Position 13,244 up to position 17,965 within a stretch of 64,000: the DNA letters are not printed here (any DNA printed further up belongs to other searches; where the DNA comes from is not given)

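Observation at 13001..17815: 1470-aa secreted lamin-tail x4 / CotH kinase-like / PKD protein, with its reading frame running back into the EF-hand gene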

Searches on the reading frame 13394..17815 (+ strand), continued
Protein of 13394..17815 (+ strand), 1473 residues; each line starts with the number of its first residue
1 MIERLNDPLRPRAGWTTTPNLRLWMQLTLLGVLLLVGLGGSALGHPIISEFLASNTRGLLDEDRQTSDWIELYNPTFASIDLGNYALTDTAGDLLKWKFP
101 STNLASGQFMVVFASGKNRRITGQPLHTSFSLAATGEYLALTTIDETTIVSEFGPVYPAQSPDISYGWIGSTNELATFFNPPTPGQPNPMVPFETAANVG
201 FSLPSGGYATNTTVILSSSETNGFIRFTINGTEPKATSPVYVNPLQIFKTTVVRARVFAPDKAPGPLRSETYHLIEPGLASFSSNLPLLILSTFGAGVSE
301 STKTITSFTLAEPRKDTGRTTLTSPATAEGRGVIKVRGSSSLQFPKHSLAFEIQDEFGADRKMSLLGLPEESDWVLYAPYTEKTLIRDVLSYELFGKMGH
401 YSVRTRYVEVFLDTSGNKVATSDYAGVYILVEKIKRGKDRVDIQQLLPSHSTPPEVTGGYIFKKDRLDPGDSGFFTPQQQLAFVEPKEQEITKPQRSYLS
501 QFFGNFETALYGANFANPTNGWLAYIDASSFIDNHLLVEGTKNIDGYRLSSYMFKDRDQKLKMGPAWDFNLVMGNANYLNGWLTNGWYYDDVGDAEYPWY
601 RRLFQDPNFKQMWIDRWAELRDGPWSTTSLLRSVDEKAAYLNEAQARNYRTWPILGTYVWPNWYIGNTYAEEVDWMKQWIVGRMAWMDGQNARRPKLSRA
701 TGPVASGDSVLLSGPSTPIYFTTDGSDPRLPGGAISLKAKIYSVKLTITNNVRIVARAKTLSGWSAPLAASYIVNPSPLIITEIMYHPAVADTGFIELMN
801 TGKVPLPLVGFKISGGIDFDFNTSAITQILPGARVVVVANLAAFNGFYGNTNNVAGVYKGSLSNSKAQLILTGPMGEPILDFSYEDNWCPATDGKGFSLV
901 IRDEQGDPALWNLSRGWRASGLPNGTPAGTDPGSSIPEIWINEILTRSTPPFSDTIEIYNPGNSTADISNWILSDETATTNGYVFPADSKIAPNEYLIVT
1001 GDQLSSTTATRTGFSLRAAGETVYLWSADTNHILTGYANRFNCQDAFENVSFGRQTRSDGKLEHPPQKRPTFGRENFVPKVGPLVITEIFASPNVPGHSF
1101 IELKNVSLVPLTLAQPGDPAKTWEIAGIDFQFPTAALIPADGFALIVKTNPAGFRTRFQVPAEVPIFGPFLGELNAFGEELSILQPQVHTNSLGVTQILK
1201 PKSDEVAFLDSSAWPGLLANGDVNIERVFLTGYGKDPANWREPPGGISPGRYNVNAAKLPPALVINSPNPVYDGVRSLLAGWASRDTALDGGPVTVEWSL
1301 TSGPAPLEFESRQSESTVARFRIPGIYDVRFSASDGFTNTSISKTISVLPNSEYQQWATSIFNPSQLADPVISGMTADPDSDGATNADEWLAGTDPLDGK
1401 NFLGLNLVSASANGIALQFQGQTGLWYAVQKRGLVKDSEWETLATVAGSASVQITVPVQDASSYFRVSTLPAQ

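Call 13: find_homologous_proteins(query=window:13394-17815:+)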
Query window:13394-17815:+ (1473 aa): 3172 proteins with E <= 0.001 among 8000 candidates; the best 120 are listed.
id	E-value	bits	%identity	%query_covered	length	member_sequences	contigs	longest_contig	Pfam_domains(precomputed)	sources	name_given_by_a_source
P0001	0.0e+0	3398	100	100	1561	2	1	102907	PF08757.18,PF00932.26,PF13287.13,PF13290.14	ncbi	-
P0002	0.0e+0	1517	49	98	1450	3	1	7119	PF08757.18,PF00932.26,PF13287.13,PF13290.14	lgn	-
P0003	0.0e+0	1498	49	98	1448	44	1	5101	PF08757.18,PF00932.26,PF13287.13,PF13290.14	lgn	-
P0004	0.0e+0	1490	49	98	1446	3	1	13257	PF08757.18,PF00932.26,PF13287.13,PF13290.14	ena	-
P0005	0.0e+0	1281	46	90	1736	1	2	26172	PF22352.3,PF08757.18,PF00932.26,PF13287.13,PF13290.14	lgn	-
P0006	0.0e+0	1267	46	77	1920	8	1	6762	PF22352.3,PF08757.18,PF00932.26,PF13287.13,PF13290.14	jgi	-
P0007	0.0e+0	1260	45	86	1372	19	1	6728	PF08757.18,PF00932.26,PF13287.13,PF13290.14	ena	-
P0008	0.0e+0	1247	47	83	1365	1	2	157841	PF08757.18,PF00932.26,PF13287.13,PF13290.14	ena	-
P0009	0.0e+0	1247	47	83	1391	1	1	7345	PF08757.18,PF00932.26,PF13287.13,PF13290.14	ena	-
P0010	0.0e+0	1246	47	84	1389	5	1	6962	PF08757.18,PF00932.26,PF13287.13,PF13290.14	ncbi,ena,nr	ncbi:MAG: hypothetical protein DME23_01735 [Verrucomicrobia bacterium]|nr:MAG: hypothetical protein 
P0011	0.0e+0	1244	47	83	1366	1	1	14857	PF08757.18,PF00932.26,PF13287.13,PF13290.14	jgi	jgi:hypothetical protein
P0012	0.0e+0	1243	43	80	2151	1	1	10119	PF22352.3,PF00801.27,PF08757.18,PF00932.26,PF13287.13,PF13290.14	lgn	-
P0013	0.0e+0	1242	48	83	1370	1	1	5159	PF08757.18,PF00932.26,PF13287.13,PF13290.14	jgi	-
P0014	0.0e+0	1239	47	84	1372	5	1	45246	PF08757.18,PF00932.26,PF13287.13,PF13290.14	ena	-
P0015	0.0e+0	1231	46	85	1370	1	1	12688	PF08757.18,PF00932.26,PF13287.13,PF13290.14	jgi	jgi:hypothetical protein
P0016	0.0e+0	1221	45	89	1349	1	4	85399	PF08757.18,PF00932.26,PF13287.13,PF13290.14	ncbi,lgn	-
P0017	0.0e+0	1216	44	89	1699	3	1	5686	PF22352.3,PF08757.18,PF00932.26,PF13287.13,PF13290.14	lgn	-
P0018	0.0e+0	1203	47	83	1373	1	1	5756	PF08757.18,PF00932.26,PF13287.13,PF13290.14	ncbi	-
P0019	0.0e+0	1190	45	88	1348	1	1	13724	PF08757.18,PF00932.26,PF13287.13,PF13290.14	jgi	jgi:hypothetical protein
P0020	0.0e+0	1178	46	83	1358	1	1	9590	PF08757.18,PF00932.26,PF13287.13,PF13290.14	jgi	jgi:hypothetical protein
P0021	0.0e+0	1158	45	82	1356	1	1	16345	PF08757.18,PF00932.26,PF13287.13,PF13290.14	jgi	jgi:hypothetical protein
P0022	0.0e+0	1155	46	82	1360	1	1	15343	PF08757.18,PF00932.26,PF13287.13,PF13290.14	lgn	-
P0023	0.0e+0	1115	43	88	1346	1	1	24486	PF08757.18,PF00932.26,PF13287.13,PF13290.14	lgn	-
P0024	0.0e+0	1055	44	72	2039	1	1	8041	PF07679.23,PF13895.13,PF08757.18,PF00932.26,PF13927.13,PF13287.13,PF13290.14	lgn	-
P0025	0.0e+0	1046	41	83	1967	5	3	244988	PF22352.3,PF08757.18,PF07691.18,PF00932.26,PF13287.13,PF13290.14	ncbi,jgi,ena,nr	ncbi:MAG TPA: CotH kinase family protein [Candidatus Paceibacterota bacterium]|nr:CotH kinase family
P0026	0.0e+0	1032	41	79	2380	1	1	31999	PF01839.30,PF22352.3,PF08757.18,PF07691.18,PF00932.26,PF13517.13,PF13287.13,PF13290.14,PF18911.7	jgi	jgi:hypothetical protein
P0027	0.0e+0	1020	41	89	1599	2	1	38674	PF22352.3,PF08757.18,PF00932.26,PF13287.13,PF13290.14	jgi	jgi:hypothetical protein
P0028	0.0e+0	1013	40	79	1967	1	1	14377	PF22352.3,PF08757.18,PF07691.18,PF00932.26,PF13287.13,PF13290.14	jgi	jgi:hypothetical protein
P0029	2.4e-296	1004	42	83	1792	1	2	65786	PF07679.23,PF13895.13,PF08757.18,PF00932.26,PF13927.13,PF13287.13,PF13290.14,PF18884.6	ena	-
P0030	4.8e-296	1003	41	83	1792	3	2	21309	PF07679.23,PF13895.13,PF08757.18,PF00932.26,PF13927.13,PF13287.13,PF13290.14,PF18884.6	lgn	-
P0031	3.9e-295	1000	42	82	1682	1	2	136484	PF08757.18,PF00932.26,PF13287.13,PF13290.14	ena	-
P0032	4.1e-294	997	41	84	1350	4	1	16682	PF08757.18,PF00932.26,PF13287.13,PF13290.14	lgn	-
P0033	2.3e-292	991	41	82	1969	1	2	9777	PF07679.23,PF13895.13,PF08757.18,PF00932.26,PF13927.13,PF13287.13,PF13290.14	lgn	-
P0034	3.0e-292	991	42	81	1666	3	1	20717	PF08757.18,PF00932.26,PF13287.13,PF13290.14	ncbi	-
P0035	2.5e-291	988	38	97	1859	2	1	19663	PF07679.23,PF08757.18,PF13205.13,PF00932.26,PF13927.13,PF13287.13,PF13290.14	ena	-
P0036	1.3e-290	985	42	81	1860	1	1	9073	PF07679.23,PF13895.13,PF08757.18,PF00932.26,PF13927.13,PF13287.13,PF13290.14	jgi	jgi:hypothetical protein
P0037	7.2e-290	983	42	82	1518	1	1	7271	PF08757.18,PF00932.26,PF13287.13,PF13290.14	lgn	-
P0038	8.0e-290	983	42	81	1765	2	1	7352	PF07679.23,PF13895.13,PF08757.18,PF00932.26,PF13927.13,PF13287.13,PF13290.14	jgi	jgi:hypothetical protein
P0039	2.5e-288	978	41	81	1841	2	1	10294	PF07679.23,PF08757.18,PF00932.26,PF13927.13,PF13287.13,PF13290.14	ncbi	-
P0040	7.9e-288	976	41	82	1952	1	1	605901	PF07679.23,PF13895.13,PF08757.18,PF00932.26,PF13927.13,PF13287.13,PF13290.14,PF06832.19,PF18884.6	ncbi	-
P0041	2.1e-287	975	40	85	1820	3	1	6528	PF07679.23,PF13895.13,PF08757.18,PF07686.24,PF00932.26,PF13927.13,PF13287.13,PF13290.14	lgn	-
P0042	2.7e-286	971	40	74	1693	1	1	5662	PF08757.18,PF07691.18,PF00932.26,PF13287.13,PF13290.14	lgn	-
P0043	4.8e-286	970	37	95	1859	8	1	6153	PF07679.23,PF08757.18,PF13205.13,PF00932.26,PF13927.13,PF13287.13,PF13290.14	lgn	-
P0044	5.7e-286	970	38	97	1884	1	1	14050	PF07679.23,PF08757.18,PF00932.26,PF13927.13,PF13287.13,PF13290.14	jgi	jgi:hypothetical protein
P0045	8.1e-286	970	42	81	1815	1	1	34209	PF07679.23,PF13895.13,PF08757.18,PF07686.24,PF00932.26,PF13927.13,PF13287.13,PF13290.14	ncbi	-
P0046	1.2e-285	969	41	82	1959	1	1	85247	PF07679.23,PF13895.13,PF08757.18,PF00932.26,PF13927.13,PF13287.13,PF13290.14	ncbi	-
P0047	1.6e-285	969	50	61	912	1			PF08757.18,PF00932.26,PF13287.13,PF13290.14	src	-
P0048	2.9e-285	968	40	75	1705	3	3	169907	PF08757.18,PF07691.18,PF00932.26,PF13287.13,PF13290.14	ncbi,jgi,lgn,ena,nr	ncbi:MAG TPA: CotH kinase family protein [Verrucomicrobiota bacterium]|nr:CotH kinase family protein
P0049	3.0e-285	968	41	82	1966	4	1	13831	PF07679.23,PF13895.13,PF00801.27,PF08757.18,PF00932.26,PF13927.13,PF13287.13,PF00047.32,PF13290.14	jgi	jgi:hypothetical protein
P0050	1.2e-284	966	39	90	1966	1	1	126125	PF07679.23,PF13895.13,PF08757.18,PF00932.26,PF13927.13,PF13287.13,PF13290.14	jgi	jgi:hypothetical protein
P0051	1.1e-283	962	40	73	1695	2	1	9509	PF08757.18,PF07691.18,PF00932.26,PF13287.13,PF13290.14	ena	-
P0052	3.1e-283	961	41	81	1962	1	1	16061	PF07679.23,PF13895.13,PF08757.18,PF00932.26,PF13927.13,PF13287.13,PF00047.32,PF13290.14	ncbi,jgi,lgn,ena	-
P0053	3.6e-283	961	37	96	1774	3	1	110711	PF08757.18,PF00932.26,PF13287.13,PF13290.14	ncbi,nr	ncbi:MAG: lamin tail domain-containing protein [Verrucomicrobiales bacterium]|nr:lamin tail domain-c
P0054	2.4e-282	958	41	82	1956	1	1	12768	PF07679.23,PF13895.13,PF08757.18,PF00932.26,PF13927.13,PF13287.13,PF13290.14,PF18884.6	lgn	-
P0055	1.3e-281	956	41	82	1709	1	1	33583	PF08757.18,PF00932.26,PF13287.13,PF13290.14,PF18911.7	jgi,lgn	jgi:hypothetical protein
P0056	1.4e-281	955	41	81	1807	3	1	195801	PF07679.23,PF13895.13,PF08757.18,PF07686.24,PF00932.26,PF13927.13,PF13287.13,PF13290.14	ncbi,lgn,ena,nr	ncbi:MAG: lamin tail domain-containing protein [Verrucomicrobiales bacterium]|nr:lamin tail domain-c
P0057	2.1e-281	955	40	83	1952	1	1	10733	PF07679.23,PF13895.13,PF08757.18,PF07686.24,PF00932.26,PF13927.13,PF13287.13,PF00047.32,PF13290.14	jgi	jgi:hypothetical protein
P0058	2.6e-280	951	44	44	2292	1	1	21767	PF08757.18,PF00932.26,PF18483.9,PF13287.13,PF13290.14,PF00139.27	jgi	-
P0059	2.9e-280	951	40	81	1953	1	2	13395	PF07679.23,PF13895.13,PF08757.18,PF00932.26,PF13927.13,PF13287.13,PF00047.32,PF13290.14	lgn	-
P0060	1.1e-279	949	41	73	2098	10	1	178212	PF07679.23,PF13895.13,PF08757.18,PF07686.24,PF00932.26,PF18483.9,PF13927.13,PF13287.13,PF13290.14,PF00139.27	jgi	-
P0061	1.2e-279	949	42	81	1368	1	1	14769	PF08757.18,PF00932.26,PF13287.13,PF13290.14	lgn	-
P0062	1.4e-278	946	41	81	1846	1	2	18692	PF07679.23,PF08757.18,PF00932.26,PF13927.13,PF13287.13,PF13290.14,PF18884.6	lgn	-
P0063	1.9e-278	945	37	97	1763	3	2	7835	PF08757.18,PF00932.26,PF13287.13,PF13290.14,PF18884.6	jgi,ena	-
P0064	1.2e-277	942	40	81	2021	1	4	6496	PF07679.23,PF13895.13,PF08757.18,PF00932.26,PF13927.13,PF13287.13,PF13290.14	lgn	-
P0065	1.9e-277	942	38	96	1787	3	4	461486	PF08757.18,PF00932.26,PF13287.13,PF13290.14,PF18884.6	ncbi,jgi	jgi:hypothetical protein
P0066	2.6e-277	941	39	95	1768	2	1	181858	PF08757.18,PF00932.26,PF13927.13,PF13287.13,PF13290.14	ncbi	-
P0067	2.9e-277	941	39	95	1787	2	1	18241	PF08757.18,PF00932.26,PF13287.13,PF13290.14,PF18884.6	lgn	-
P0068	3.0e-277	941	45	45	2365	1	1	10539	PF08757.18,PF00932.26,PF13287.13,PF13290.14,PF19078.7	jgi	jgi:hypothetical protein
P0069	9.9e-276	936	40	82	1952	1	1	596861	PF07679.23,PF13895.13,PF08757.18,PF07686.24,PF00932.26,PF13927.13,PF13287.13,PF13290.14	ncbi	-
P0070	2.2e-275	935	40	89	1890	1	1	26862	PF07679.23,PF13895.13,PF08757.18,PF00932.26,PF13927.13,PF13287.13,PF00047.32,PF13290.14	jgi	-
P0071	3.0e-275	935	40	81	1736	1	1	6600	PF08757.18,PF00932.26,PF13287.13,PF13290.14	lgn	-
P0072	3.3e-275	934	49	59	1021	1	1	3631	PF08757.18,PF00932.26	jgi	jgi:hypothetical protein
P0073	1.4e-274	932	40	81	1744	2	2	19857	PF07679.23,PF13895.13,PF08757.18,PF00932.26,PF13927.13,PF13287.13,PF13290.14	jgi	jgi:hypothetical protein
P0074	7.7e-274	930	41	82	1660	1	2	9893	PF08757.18,PF00932.26,PF13287.13,PF13290.14,PF18884.6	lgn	-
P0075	1.9e-273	929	40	81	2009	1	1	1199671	PF07679.23,PF13895.13,PF08757.18,PF00932.26,PF13927.13,PF13287.13,PF00047.32,PF13290.14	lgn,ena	-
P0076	3.2e-273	928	40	81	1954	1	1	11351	PF07679.23,PF13895.13,PF08757.18,PF00932.26,PF13927.13,PF13287.13,PF13290.14,PF18884.6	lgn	-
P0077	1.3e-272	926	41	82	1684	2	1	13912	PF08757.18,PF00932.26,PF13287.13,PF13290.14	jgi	-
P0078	3.7e-272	924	41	73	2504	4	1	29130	PF07679.23,PF13895.13,PF08757.18,PF13205.13,PF00932.26,PF13927.13,PF13287.13,PF00047.32,PF13290.14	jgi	-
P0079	4.4e-272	924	51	57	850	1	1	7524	PF08757.18,PF00932.26,PF13287.13,PF13290.14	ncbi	-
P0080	6.6e-272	923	40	81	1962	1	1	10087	PF07679.23,PF13895.13,PF08757.18,PF00932.26,PF13927.13,PF13287.13,PF13290.14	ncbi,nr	ncbi:MAG: lamin tail domain-containing protein [Verrucomicrobia bacterium]|nr:lamin tail domain-cont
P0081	1.5e-271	922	38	96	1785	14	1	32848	PF08757.18,PF00932.26,PF13927.13,PF13287.13,PF13290.14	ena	-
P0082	6.0e-271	920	41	81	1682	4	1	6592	PF08757.18,PF00932.26,PF13287.13,PF13290.14,PF18884.6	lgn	-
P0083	7.9e-271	920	39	82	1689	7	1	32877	PF08757.18,PF00932.26,PF13287.13,PF13290.14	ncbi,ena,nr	ncbi:MAG: hypothetical protein E6L09_01335 [Verrucomicrobia bacterium]|nr:MAG: hypothetical protein 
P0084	1.1e-270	919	40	81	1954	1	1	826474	PF07679.23,PF13895.13,PF08757.18,PF00932.26,PF13927.13,PF13287.13,PF13290.14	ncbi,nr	ncbi:MAG: CotH kinase family protein [Verrucomicrobia bacterium]|nr:CotH kinase family protein [Verr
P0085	1.7e-270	919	40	81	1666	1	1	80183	PF08757.18,PF00932.26,PF13287.13,PF13290.14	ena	-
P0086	3.6e-270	918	40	82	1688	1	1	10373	PF08757.18,PF00932.26,PF13287.13,PF13290.14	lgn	-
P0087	3.5e-269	914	37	97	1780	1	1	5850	PF08757.18,PF00932.26,PF13287.13,PF13290.14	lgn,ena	-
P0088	4.5e-269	914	39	81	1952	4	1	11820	PF07679.23,PF13895.13,PF08757.18,PF07686.24,PF00932.26,PF13927.13,PF13287.13,PF13290.14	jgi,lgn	jgi:hypothetical protein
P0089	6.2e-269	914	40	81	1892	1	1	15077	PF07679.23,PF13895.13,PF08757.18,PF00932.26,PF13927.13,PF13287.13,PF13290.14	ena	-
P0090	7.5e-269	913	36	97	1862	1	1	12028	PF07679.23,PF13895.13,PF08757.18,PF00932.26,PF13927.13,PF13287.13,PF13290.14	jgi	jgi:hypothetical protein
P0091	1.7e-268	912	39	82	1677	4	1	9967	PF08757.18,PF00932.26,PF13287.13,PF13290.14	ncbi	ncbi:MAG: lamin tail domain-containing protein [Verrucomicrobiota bacterium]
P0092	3.4e-267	908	38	74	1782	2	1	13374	PF08757.18,PF00932.26,PF13927.13,PF13287.13,PF13290.14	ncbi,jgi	jgi:hypothetical protein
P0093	5.6e-267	907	44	46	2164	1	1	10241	PF08757.18,PF00932.26,PF13287.13,PF13290.14,PF19078.7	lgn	-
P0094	7.1e-267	907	44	45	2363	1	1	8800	PF08757.18,PF13205.13,PF00932.26,PF13287.13,PF13290.14,PF19078.7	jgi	jgi:hypothetical protein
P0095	7.9e-267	907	41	47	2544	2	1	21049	PF07679.23,PF08757.18,PF00932.26,PF13927.13,PF13287.13,PF13290.14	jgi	-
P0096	8.3e-267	907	43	47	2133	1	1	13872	PF08757.18,PF13205.13,PF00932.26,PF00404.25,PF13287.13,PF13290.14,PF19078.7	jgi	jgi:hypothetical protein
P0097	1.0e-265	903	40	82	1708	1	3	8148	PF08757.18,PF00932.26,PF13287.13,PF13290.14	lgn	-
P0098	4.3e-265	901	40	81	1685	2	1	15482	PF08757.18,PF00932.26,PF13287.13,PF13290.14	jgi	jgi:hypothetical protein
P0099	1.1e-264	900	38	72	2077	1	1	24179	PF08757.18,PF00932.26,PF13927.13,PF13287.13,PF13290.14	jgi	-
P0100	2.3e-264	898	42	44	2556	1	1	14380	PF08757.18,PF00932.26,PF13927.13,PF13287.13,PF13290.14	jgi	jgi:hypothetical protein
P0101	1.2e-263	896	37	95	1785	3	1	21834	PF08757.18,PF00932.26,PF13927.13,PF13287.13,PF13290.14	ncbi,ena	-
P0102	1.2e-263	896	41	73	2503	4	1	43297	PF07679.23,PF13895.13,PF08757.18,PF13205.13,PF00932.26,PF13927.13,PF13287.13,PF00047.32,PF13290.14,PF18884.6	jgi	-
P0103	3.0e-263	895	41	44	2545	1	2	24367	PF07679.23,PF13895.13,PF08757.18,PF00932.26,PF13927.13,PF13287.13,PF13290.14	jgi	jgi:hypothetical protein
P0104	3.1e-263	895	36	95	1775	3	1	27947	PF08757.18,PF00932.26,PF13927.13,PF13287.13,PF13290.14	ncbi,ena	-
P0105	3.0e-262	891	40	81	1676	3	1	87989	PF08757.18,PF00932.26,PF13287.13,PF13290.14,PF18884.6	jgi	-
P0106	4.7e-262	891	40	82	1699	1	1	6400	PF08757.18,PF00932.26,PF13287.13,PF13290.14,PF18884.6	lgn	-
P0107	3.1e-261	888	47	55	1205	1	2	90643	PF08757.18,PF00932.26,PF13287.13,PF13290.14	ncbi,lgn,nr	ncbi:MAG: CotH kinase family protein [Planctomycetes bacterium]|nr:CotH kinase family protein [Planc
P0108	5.2e-261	887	40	81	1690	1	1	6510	PF08757.18,PF00932.26,PF13287.13,PF13290.14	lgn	-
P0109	1.2e-260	886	39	82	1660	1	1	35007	PF08757.18,PF00932.26,PF13287.13,PF13290.14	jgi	jgi:hypothetical protein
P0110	2.7e-260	885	37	97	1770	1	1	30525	PF08757.18,PF00932.26,PF13287.13,PF13290.14,PF18884.6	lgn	-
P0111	2.8e-260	885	39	81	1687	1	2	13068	PF08757.18,PF00932.26,PF13287.13,PF13290.14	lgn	-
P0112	3.4e-260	885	44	46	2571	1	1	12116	PF08757.18,PF13205.13,PF00932.26,PF00404.25,PF13287.13,PF13290.14,PF19078.7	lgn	-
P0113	3.9e-260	884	39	48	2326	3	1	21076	PF08757.18,PF00932.26,PF17957.8,PF13287.13,PF13290.14,PF00139.27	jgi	jgi:hypothetical protein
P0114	4.2e-260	884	37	97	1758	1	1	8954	PF08757.18,PF00932.26,PF13287.13,PF13290.14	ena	-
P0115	7.8e-260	883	42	44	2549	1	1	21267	PF07679.23,PF08757.18,PF00932.26,PF13927.13,PF13287.13,PF13290.14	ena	-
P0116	1.8e-259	882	40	82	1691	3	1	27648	PF08757.18,PF00932.26,PF13287.13,PF13290.14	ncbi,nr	ncbi:MAG: hypothetical protein DME26_13240 [Verrucomicrobia bacterium]|nr:MAG: hypothetical protein 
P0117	2.3e-259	882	39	87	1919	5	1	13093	PF07679.23,PF13895.13,PF08757.18,PF00932.26,PF13927.13,PF13287.13,PF00047.32,PF13290.14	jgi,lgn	-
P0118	3.2e-259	881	45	45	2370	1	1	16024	PF08757.18,PF00932.26,PF13287.13,PF13290.14,PF19078.7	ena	-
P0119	3.4e-259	881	37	96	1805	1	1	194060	PF07679.23,PF08757.18,PF00932.26,PF13927.13,PF13287.13,PF13290.14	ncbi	-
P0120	4.7e-259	881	42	44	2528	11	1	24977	PF07679.23,PF08757.18,PF00932.26,PF18483.9,PF13927.13,PF13287.13,PF13290.14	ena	-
